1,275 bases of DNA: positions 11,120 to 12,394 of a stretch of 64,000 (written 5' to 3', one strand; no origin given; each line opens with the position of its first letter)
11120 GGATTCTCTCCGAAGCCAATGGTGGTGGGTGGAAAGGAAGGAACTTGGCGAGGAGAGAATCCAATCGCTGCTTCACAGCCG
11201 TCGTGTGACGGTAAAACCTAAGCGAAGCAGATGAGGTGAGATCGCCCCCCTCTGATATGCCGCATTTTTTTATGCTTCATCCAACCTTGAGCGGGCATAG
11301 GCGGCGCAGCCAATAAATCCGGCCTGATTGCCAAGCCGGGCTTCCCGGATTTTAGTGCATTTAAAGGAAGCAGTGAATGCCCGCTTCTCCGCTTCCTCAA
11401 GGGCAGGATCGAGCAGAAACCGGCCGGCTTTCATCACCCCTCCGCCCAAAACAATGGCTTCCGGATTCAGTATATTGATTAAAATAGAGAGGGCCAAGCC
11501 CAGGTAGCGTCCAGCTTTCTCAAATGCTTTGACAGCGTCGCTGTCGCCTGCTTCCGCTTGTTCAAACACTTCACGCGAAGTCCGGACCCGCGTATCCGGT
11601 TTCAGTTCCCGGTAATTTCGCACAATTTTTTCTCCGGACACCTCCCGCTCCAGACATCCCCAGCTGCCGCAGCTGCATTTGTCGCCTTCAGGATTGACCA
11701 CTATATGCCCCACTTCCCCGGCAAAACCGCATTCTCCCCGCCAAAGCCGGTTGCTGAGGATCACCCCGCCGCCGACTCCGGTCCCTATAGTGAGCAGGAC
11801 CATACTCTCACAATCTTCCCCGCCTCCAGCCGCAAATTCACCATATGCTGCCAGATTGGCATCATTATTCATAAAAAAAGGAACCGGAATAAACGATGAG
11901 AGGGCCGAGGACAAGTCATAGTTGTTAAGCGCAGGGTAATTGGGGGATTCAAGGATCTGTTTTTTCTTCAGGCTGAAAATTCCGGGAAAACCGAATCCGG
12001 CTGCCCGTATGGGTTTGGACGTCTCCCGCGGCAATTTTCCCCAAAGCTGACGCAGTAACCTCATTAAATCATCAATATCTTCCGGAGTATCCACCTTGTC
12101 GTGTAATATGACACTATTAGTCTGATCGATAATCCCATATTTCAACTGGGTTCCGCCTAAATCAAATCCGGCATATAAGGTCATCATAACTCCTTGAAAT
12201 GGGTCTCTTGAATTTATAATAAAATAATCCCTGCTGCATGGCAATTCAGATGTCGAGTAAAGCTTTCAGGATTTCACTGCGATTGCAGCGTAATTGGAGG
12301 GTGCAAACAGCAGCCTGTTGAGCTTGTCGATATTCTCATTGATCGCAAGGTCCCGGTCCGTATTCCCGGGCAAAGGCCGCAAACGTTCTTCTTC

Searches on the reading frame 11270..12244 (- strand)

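Call 41: search_protein_families(library=pfam, proteins=[window:11270-12244:-], max_evalue=0.00001)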
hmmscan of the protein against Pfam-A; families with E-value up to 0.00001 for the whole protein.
window:11270-12244:- (324 aa): 1 family
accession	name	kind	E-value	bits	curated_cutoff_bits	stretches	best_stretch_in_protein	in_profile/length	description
PF00480.26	ROK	-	1.3e-67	228.8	22.9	1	24-318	1-292/294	ROK family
